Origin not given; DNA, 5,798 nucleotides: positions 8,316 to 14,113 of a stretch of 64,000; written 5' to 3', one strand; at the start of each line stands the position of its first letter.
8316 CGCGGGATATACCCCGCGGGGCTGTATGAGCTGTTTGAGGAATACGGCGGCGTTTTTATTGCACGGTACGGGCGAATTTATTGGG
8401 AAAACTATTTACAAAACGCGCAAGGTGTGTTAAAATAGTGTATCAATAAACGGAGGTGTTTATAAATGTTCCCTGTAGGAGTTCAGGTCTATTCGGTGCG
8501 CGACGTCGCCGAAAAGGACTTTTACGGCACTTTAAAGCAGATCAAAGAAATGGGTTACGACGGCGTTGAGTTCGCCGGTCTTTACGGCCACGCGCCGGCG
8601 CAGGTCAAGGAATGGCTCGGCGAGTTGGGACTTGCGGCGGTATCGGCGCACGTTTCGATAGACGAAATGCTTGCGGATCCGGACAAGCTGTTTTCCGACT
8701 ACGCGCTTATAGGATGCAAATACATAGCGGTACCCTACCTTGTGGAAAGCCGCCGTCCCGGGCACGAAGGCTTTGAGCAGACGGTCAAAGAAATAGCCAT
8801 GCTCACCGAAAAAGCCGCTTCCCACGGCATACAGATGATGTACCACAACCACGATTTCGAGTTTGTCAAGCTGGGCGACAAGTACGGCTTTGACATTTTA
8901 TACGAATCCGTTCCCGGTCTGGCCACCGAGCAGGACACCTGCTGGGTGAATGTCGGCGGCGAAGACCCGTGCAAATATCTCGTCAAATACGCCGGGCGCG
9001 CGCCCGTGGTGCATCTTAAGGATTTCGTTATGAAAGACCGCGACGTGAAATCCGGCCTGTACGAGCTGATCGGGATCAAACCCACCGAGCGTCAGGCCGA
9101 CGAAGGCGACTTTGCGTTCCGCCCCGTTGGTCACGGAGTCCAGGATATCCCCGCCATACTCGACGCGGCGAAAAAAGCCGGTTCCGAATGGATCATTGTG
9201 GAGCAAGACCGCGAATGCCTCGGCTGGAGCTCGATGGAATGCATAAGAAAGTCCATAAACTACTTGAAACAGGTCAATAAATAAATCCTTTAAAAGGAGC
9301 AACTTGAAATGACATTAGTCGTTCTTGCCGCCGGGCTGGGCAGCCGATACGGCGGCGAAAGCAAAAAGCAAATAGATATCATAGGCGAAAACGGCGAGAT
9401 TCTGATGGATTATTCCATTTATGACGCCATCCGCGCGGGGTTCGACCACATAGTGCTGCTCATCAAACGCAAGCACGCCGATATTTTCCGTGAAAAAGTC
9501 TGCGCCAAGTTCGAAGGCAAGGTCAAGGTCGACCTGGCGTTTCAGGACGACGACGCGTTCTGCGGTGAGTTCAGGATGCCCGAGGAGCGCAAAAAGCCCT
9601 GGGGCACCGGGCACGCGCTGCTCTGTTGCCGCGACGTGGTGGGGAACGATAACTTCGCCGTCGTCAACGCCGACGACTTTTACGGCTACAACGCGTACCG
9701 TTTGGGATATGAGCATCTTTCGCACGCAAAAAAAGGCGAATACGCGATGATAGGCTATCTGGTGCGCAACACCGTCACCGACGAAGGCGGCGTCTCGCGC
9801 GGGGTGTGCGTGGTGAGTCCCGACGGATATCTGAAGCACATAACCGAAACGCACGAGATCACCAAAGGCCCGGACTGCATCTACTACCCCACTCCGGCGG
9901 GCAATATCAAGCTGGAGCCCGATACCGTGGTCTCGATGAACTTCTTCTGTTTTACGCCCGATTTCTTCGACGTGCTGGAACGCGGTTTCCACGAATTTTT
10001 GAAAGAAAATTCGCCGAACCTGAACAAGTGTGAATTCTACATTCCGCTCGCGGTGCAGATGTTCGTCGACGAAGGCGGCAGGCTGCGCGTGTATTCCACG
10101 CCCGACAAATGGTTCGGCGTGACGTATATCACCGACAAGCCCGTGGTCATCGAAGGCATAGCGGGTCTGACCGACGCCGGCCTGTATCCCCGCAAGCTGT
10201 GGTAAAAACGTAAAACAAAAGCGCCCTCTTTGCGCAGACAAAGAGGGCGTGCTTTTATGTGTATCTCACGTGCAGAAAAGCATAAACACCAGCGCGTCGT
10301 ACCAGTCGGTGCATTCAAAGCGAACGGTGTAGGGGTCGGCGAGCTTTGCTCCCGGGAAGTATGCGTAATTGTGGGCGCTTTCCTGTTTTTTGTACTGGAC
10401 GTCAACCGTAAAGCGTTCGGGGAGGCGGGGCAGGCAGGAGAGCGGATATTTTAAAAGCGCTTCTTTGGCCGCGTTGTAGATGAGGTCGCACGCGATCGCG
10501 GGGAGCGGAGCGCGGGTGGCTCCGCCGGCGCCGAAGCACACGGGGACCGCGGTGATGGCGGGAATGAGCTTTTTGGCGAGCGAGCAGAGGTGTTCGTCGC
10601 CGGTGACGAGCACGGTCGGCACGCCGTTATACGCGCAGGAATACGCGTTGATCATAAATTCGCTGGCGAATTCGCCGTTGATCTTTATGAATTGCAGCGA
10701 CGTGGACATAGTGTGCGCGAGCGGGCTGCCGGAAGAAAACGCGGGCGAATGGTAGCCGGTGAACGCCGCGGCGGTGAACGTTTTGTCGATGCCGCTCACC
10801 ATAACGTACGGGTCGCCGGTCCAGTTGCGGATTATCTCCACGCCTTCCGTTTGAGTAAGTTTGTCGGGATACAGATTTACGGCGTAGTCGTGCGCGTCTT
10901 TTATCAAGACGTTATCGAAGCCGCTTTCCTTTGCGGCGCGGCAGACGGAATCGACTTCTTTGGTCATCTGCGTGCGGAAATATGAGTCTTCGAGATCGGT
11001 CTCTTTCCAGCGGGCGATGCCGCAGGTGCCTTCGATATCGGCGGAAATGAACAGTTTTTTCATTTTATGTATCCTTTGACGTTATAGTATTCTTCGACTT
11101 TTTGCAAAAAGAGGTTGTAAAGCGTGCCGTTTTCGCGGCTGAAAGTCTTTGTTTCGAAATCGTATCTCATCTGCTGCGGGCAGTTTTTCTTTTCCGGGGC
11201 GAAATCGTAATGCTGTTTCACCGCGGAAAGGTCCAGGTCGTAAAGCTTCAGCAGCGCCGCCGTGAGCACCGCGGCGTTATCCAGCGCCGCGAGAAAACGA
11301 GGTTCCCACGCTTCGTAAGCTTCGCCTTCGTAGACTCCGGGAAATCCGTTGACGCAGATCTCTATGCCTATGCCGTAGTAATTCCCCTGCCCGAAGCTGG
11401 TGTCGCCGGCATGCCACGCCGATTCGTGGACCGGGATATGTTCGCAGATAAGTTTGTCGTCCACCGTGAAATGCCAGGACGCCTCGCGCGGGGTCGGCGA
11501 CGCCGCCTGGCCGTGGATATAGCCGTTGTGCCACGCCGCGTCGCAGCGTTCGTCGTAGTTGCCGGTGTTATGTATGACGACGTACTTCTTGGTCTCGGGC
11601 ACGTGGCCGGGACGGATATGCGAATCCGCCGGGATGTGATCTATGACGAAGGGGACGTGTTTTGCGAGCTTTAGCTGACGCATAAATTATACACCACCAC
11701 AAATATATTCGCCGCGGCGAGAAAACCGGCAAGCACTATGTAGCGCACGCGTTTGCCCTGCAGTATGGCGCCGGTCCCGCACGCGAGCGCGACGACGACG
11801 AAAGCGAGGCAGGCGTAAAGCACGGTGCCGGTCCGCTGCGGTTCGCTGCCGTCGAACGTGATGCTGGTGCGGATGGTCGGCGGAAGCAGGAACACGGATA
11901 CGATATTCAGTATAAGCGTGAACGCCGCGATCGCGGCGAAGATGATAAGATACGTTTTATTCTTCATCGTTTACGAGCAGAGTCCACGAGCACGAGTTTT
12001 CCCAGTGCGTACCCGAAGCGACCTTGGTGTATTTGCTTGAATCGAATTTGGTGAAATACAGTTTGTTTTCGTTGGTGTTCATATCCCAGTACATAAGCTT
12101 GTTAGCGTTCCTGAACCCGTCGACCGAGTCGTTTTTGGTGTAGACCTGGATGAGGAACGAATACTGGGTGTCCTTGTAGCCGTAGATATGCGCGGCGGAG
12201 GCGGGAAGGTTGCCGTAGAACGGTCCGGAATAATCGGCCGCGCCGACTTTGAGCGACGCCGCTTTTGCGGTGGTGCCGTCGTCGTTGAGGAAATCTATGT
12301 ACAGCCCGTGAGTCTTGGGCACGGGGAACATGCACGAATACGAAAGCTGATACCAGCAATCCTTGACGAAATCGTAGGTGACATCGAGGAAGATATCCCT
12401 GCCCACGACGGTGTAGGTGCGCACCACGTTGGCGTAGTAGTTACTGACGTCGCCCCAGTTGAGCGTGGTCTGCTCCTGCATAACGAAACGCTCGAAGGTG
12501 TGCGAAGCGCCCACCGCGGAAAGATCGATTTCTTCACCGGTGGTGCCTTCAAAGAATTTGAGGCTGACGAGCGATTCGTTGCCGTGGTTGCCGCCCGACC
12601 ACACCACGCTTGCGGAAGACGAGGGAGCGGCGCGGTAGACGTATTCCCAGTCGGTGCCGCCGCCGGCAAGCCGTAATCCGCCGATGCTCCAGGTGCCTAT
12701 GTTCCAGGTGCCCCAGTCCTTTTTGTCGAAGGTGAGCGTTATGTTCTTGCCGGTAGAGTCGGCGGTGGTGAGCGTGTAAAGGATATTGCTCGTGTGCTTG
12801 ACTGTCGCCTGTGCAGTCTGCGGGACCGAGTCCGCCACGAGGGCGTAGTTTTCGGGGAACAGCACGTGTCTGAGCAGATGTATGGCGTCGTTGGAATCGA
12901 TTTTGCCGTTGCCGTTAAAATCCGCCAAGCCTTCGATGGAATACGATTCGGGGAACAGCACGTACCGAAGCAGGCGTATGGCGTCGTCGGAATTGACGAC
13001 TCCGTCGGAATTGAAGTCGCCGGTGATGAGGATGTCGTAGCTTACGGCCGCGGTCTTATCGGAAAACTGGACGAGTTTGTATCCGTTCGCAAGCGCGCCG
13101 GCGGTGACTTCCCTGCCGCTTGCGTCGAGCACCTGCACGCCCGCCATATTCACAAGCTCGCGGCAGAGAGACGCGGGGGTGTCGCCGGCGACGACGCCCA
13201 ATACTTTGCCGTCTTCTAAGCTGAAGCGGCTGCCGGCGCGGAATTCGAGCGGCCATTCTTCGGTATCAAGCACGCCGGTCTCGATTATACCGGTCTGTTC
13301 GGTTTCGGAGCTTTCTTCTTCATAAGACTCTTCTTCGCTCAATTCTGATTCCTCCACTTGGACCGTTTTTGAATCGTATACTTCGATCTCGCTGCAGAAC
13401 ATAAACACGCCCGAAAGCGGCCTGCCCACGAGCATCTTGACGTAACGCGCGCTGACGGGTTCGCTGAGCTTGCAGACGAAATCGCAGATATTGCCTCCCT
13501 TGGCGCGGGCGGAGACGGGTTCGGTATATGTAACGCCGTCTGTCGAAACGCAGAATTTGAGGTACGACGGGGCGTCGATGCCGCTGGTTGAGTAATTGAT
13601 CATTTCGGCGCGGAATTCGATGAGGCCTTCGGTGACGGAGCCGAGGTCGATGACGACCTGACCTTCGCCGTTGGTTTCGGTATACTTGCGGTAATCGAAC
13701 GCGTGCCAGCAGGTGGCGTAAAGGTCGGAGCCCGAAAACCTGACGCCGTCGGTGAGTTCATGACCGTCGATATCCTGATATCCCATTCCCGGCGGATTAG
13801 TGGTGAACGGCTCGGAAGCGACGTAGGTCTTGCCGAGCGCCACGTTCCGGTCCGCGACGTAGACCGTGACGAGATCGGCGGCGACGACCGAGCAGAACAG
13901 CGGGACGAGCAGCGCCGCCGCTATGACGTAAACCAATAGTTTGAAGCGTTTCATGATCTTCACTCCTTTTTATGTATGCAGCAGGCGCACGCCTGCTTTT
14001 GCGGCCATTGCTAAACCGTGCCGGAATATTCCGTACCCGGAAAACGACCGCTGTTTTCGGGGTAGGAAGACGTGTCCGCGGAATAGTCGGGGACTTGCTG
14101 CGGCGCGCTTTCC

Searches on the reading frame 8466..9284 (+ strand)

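Call 74: search_protein_families(library=pfam, proteins=[window:8466-9284:+], max_evalue=0.0001)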
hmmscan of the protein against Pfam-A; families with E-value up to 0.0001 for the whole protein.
window:8466-9284:+ (272 aa): 1 family
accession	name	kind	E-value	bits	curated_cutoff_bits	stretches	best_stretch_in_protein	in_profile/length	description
PF01261.30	AP_endonuc_2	-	9.6e-15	55.4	31.1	1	24-269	2-248/249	Xylose isomerase-like TIM barrel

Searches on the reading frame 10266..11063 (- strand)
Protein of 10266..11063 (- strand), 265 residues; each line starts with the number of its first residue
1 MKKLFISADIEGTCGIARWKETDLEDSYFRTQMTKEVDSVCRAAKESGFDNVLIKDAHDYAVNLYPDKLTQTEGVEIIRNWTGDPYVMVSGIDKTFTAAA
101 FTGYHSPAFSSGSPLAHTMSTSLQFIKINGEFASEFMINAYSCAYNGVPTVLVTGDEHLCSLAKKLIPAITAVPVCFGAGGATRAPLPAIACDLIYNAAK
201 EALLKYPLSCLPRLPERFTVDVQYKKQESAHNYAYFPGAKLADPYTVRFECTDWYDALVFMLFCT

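Call 74: search_protein_families(library=pfam, proteins=[window:10266-11063:-], max_evalue=0.0001)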
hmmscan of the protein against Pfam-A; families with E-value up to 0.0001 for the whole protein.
window:10266-11063:- (265 aa): 1 family
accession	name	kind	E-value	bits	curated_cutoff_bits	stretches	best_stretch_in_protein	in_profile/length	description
PF04951.18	Peptidase_M55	-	2.4e-70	237.4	25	1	3-261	2-262/264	D-aminopeptidase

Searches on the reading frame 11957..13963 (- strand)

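Call 33: search_protein_families(library=pfam, proteins=[window:11957-13963:-], max_evalue=0.0001)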
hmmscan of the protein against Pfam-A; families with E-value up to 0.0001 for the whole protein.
window:11957-13963:- (668 aa): 1 family
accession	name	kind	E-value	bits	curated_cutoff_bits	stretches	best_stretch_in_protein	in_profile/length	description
PF00404.24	Dockerin_1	-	1.8e-09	38.1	22.9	1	315-367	2-56/57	Dockerin type I domain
